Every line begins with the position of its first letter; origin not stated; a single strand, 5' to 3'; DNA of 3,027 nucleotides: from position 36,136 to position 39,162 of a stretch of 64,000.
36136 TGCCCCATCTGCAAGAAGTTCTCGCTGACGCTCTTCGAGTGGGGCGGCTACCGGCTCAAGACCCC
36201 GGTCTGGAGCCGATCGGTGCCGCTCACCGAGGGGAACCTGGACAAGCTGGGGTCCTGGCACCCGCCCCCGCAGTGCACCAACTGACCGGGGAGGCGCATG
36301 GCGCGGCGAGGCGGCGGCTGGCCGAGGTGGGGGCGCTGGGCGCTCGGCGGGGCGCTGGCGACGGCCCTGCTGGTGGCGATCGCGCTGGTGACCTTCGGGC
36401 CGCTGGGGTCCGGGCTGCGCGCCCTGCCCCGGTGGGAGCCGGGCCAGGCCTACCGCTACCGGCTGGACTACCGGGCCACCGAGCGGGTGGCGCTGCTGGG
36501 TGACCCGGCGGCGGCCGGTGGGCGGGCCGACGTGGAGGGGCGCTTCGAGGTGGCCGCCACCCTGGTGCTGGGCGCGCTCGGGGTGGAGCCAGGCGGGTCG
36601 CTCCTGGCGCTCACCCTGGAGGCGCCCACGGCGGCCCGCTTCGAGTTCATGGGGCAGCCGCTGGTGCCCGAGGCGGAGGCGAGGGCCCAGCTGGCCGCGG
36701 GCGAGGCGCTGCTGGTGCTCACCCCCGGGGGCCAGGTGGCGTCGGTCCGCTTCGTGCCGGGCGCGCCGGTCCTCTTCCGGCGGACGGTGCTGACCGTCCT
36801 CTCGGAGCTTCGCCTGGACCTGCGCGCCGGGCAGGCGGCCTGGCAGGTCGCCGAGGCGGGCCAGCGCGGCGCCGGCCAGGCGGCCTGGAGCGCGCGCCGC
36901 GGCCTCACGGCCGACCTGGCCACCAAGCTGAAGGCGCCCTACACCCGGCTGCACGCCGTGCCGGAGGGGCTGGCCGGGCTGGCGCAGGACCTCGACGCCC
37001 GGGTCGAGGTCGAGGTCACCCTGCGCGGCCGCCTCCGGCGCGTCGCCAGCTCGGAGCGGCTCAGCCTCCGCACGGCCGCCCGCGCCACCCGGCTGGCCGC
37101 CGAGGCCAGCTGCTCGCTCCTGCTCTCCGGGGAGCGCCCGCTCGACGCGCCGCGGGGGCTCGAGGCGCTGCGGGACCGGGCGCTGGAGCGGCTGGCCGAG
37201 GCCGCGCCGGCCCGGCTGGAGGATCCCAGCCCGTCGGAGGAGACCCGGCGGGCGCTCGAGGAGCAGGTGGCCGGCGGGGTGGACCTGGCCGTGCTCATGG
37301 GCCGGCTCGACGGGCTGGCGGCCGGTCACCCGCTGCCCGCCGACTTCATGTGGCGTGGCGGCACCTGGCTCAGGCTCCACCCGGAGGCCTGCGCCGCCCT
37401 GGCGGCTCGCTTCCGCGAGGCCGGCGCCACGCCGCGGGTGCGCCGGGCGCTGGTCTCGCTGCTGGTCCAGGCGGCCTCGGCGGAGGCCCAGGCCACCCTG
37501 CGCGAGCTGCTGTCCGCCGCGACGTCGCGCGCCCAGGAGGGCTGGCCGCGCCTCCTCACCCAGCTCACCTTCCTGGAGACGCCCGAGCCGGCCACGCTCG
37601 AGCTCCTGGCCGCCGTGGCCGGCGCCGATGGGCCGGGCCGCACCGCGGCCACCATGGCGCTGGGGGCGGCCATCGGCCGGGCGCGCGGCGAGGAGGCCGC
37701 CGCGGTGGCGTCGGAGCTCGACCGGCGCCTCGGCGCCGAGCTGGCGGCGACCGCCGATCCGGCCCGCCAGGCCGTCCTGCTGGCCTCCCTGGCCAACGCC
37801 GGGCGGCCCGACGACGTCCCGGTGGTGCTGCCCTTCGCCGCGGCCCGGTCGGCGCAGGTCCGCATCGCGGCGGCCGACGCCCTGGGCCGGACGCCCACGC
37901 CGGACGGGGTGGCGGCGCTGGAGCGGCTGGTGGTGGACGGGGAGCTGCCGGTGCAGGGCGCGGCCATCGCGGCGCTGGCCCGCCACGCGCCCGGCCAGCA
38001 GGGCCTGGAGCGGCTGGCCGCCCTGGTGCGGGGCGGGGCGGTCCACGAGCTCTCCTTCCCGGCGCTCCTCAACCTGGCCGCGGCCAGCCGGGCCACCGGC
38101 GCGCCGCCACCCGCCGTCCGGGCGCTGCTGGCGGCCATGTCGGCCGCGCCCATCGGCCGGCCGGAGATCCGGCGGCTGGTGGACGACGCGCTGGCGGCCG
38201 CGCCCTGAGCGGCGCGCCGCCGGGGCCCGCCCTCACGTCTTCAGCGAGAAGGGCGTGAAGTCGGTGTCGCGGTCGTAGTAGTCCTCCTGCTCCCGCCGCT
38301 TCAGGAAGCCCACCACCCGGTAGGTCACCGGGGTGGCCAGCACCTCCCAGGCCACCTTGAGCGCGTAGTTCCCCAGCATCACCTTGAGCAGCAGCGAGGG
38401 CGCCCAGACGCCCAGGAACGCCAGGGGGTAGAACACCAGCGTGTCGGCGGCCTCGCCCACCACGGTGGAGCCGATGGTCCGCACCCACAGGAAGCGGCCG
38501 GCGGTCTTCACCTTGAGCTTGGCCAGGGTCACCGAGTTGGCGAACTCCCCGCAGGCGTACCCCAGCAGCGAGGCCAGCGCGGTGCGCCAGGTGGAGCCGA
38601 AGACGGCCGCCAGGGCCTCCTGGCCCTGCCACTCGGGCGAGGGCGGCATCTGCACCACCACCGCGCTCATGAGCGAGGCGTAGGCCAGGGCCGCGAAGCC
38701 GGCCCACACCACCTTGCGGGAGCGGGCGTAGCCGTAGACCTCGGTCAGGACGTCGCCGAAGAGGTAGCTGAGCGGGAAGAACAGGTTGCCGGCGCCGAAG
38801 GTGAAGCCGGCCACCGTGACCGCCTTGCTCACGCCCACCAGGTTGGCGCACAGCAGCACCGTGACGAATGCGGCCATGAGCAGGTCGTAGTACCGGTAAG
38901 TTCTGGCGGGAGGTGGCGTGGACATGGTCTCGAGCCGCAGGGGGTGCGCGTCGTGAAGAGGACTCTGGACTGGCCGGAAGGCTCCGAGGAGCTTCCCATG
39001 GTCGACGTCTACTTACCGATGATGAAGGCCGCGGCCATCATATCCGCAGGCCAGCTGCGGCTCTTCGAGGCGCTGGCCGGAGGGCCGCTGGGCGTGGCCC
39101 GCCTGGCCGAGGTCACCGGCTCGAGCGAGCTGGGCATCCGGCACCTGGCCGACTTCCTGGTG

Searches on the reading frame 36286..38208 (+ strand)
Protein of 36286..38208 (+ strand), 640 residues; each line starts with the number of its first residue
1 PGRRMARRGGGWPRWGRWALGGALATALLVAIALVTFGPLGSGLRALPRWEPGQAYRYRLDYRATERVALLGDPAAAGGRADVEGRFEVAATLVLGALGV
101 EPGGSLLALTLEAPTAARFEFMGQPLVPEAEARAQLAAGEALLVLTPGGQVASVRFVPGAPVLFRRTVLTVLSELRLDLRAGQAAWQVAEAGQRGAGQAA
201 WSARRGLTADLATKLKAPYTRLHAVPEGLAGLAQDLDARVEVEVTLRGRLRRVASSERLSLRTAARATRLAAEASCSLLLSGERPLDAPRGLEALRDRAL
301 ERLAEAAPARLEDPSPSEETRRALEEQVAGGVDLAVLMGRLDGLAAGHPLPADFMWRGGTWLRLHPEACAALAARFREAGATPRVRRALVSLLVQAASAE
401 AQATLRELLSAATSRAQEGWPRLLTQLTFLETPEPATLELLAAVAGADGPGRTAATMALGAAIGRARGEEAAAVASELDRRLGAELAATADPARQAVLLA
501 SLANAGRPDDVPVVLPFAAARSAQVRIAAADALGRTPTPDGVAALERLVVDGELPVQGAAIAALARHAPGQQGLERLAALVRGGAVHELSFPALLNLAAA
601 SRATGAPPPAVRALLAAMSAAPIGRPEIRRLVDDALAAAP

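Call 58: search_protein_families(library=pfam, proteins=[window:36286-38208:+], max_evalue=0.0001)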
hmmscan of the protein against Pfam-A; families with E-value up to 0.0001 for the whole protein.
window:36286-38208:+ (640 aa): 1 family
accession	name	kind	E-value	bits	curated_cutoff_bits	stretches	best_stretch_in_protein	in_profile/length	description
PF13646.12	HEAT_2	-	1.2e-06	29.1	27.7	1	482-565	4-88/88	HEAT repeats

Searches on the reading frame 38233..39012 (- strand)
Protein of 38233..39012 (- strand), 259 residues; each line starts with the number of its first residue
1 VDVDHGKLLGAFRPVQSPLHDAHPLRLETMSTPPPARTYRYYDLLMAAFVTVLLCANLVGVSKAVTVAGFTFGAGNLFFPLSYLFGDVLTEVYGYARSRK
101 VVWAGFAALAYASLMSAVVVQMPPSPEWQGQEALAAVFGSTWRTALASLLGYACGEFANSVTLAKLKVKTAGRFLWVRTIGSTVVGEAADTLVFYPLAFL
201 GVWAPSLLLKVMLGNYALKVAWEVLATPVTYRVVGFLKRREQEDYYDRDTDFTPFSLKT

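Call 58: search_protein_families(library=pfam, proteins=[window:38233-39012:-], max_evalue=0.0001)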
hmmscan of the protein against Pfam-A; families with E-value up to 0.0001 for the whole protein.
window:38233-39012:- (259 aa): 1 family
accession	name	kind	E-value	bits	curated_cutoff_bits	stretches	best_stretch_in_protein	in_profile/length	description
PF02592.20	Vut_1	-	1.5e-51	175.2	27.2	1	74-233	2-152/152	Putative vitamin uptake transporter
